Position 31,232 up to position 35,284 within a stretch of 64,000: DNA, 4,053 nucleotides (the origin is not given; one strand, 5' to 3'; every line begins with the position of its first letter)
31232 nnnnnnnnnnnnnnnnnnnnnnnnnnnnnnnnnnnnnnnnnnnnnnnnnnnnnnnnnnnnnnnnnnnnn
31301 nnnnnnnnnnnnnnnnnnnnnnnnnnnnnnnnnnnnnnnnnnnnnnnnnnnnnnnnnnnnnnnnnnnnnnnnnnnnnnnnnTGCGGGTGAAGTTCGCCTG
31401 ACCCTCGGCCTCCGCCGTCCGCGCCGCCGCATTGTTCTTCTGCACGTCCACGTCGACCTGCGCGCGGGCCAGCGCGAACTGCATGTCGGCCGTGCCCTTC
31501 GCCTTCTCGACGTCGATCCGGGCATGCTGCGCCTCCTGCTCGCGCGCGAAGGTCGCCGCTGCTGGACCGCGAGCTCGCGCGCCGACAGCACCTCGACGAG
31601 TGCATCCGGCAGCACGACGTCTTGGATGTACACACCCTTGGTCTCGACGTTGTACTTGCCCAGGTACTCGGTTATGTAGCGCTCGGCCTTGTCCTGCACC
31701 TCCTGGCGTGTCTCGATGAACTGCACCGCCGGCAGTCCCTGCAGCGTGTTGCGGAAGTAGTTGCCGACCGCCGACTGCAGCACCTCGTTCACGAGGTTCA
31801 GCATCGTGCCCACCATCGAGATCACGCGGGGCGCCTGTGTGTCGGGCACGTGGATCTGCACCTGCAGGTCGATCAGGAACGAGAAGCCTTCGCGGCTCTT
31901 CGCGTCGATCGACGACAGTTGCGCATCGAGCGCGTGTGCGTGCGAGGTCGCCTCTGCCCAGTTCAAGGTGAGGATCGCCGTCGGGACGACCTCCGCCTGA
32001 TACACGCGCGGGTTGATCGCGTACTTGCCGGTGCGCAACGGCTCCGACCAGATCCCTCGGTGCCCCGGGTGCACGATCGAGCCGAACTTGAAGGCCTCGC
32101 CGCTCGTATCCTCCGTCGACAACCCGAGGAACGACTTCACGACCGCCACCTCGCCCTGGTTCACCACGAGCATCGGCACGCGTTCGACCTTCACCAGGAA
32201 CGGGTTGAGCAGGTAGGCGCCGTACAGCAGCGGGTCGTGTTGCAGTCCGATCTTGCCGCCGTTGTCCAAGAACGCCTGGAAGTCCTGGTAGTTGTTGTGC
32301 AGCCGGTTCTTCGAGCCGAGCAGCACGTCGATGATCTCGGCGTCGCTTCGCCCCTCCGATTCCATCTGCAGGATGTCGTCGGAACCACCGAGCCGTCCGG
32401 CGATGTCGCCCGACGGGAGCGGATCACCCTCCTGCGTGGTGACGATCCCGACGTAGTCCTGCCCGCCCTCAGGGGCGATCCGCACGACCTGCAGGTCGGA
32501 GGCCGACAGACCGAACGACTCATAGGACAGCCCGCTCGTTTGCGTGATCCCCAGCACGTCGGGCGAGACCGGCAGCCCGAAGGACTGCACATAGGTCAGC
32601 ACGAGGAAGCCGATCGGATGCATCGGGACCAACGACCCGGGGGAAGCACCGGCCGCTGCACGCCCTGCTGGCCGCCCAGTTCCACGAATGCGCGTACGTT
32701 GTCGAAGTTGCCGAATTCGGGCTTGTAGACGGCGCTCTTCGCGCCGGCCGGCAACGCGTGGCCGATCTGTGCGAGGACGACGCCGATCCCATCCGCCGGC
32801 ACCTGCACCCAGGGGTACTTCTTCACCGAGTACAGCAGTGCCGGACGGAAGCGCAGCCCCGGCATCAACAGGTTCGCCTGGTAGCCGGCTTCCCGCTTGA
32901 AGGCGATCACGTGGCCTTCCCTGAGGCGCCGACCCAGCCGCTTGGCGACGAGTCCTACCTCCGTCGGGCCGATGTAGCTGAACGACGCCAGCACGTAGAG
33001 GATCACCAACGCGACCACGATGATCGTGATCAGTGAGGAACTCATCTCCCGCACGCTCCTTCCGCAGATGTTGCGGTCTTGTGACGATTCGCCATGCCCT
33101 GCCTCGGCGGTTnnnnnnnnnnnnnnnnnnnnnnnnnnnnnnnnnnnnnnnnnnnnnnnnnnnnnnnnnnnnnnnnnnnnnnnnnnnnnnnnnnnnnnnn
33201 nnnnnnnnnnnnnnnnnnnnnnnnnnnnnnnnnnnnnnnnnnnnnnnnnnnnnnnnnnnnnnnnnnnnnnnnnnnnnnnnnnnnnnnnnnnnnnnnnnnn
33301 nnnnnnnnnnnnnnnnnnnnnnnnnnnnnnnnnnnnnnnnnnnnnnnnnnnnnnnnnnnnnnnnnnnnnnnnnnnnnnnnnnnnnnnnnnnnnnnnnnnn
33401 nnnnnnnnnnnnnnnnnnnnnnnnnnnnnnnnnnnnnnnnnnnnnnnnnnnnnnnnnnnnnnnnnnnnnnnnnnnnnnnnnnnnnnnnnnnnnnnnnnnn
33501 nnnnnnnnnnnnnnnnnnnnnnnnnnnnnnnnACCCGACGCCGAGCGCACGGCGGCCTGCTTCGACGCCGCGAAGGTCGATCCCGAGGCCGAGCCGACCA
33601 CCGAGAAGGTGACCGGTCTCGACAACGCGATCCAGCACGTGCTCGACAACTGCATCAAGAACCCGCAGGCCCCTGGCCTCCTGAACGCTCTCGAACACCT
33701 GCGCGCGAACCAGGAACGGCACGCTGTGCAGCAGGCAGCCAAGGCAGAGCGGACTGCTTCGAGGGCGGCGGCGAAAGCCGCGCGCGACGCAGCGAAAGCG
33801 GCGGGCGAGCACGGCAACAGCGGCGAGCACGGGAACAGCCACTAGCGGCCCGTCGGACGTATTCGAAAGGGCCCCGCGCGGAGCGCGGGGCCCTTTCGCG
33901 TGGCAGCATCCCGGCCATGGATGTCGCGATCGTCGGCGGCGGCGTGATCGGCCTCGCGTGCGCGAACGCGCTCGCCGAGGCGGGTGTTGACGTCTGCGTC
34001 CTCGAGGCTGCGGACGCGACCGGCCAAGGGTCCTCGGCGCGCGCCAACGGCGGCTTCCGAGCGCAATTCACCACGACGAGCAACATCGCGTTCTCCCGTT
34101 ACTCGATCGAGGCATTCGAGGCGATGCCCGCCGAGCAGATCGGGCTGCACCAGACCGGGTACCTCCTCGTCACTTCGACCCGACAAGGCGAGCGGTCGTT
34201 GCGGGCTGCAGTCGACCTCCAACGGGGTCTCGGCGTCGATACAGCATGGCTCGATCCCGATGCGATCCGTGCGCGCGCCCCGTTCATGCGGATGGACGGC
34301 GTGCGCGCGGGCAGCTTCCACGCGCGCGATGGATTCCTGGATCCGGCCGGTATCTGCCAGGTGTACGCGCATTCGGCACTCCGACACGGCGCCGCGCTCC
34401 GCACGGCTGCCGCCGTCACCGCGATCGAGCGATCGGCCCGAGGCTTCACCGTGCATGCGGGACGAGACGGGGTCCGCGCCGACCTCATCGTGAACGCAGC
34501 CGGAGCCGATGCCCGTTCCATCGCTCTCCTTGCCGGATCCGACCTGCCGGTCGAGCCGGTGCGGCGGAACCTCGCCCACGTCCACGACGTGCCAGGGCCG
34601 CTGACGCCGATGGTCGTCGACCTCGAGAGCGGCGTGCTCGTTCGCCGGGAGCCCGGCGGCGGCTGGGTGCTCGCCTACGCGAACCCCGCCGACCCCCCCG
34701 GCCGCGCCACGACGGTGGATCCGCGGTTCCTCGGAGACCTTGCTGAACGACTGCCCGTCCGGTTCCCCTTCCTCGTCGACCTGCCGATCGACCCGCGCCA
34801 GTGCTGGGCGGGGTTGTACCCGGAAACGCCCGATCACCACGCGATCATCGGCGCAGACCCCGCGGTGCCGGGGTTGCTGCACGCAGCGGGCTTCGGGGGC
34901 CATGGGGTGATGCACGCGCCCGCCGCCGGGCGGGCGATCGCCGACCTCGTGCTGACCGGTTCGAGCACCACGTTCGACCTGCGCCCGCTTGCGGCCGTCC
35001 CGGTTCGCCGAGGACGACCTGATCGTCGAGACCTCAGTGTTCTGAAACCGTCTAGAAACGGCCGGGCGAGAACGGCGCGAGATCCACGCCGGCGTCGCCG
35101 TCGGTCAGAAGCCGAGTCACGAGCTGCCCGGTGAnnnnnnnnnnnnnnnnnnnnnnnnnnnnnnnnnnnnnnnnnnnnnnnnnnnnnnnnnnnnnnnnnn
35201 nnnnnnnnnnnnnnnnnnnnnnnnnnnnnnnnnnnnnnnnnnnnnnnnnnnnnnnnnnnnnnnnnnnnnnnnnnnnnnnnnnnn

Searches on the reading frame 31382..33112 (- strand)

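Call 42: search_protein_families(library=pfam, proteins=[window:31382-33112:-], max_evalue=0.01)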
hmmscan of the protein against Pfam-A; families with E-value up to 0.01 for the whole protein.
window:31382-33112:- (577 aa): 1 family
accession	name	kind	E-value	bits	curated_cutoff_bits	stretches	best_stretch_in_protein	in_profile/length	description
PF01145.31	Band_7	-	4.1e-17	63.2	23.6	1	316-521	2-166/176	SPFH domain / Band 7 family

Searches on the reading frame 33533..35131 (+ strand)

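Call 42: search_protein_families(library=pfam, proteins=[window:33533-35131:+], max_evalue=0.01)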
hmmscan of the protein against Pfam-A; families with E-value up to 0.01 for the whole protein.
window:33533-35131:+ (533 aa): 12 families
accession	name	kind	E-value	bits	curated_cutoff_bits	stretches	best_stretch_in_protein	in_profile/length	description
PF01266.30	DAO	-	9.5e-65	219.9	27.9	1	130-472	1-353/353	FAD dependent oxidoreductase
PF07992.20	Pyr_redox_2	-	4.6e-09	36.5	26.1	1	120-165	135-179/291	Pyridine nucleotide-disulphide oxidoreductase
PF13450.12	NAD_binding_8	-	1.6e-07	31.9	21.9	1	133-177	1-45/68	NAD(P)-binding Rossmann-like domain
PF01494.25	FAD_binding_3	-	3.5e-07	30.2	22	1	129-171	2-42/349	FAD binding domain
PF00070.33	Pyr_redox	-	2.8e-06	28.2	22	1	131-163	2-34/82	Pyridine nucleotide-disulphide oxidoreductase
PF00890.30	FAD_binding_2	-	1e-05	25.4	20.4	1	130-183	1-53/414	FAD binding domain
PF13738.12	Pyr_redox_3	-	1.1e-05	25.3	30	1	133-161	2-31/305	Pyridine nucleotide-disulphide oxidoreductase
PF01593.30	Amino_oxidase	-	1.3e-05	25.1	19.8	0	140-164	3-27/443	Flavin containing amine oxidoreductase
PF03486.20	HI0933_like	-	1.8e-05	24.8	50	1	130-181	2-51/244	HI0933-like protein Rossmann domain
PF01946.23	Thi4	-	5.8e-05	22.9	26.2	1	128-167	17-57/235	Thi4 family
PF02737.24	3HCDH_N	-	0.0038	17.6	22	1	131-170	2-41/180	3-hydroxyacyl-CoA dehydrogenase, NAD binding domain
PF12831.13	FAD_oxidored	-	0.0041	16.9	27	1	130-164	1-35/416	FAD dependent oxidoreductase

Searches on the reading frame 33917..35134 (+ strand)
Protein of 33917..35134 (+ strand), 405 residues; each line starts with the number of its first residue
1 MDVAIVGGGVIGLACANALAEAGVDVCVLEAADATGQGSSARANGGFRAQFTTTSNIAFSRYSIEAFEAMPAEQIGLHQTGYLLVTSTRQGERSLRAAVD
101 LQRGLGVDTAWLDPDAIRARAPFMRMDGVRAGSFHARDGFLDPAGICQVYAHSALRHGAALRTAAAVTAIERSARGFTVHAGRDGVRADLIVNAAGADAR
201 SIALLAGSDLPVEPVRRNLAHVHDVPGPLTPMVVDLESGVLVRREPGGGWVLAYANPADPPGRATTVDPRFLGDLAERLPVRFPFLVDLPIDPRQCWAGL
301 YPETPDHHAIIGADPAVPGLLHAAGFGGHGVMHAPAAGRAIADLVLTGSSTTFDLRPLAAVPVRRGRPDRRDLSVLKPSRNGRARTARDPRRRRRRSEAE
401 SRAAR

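Call 49: find_encoding_contigs(protein=window:33917-35134:+, flank=1000, max_places=5)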
Protein window:33917-35134:+ (405 aa): no gene with exactly this product is on record in the collection.
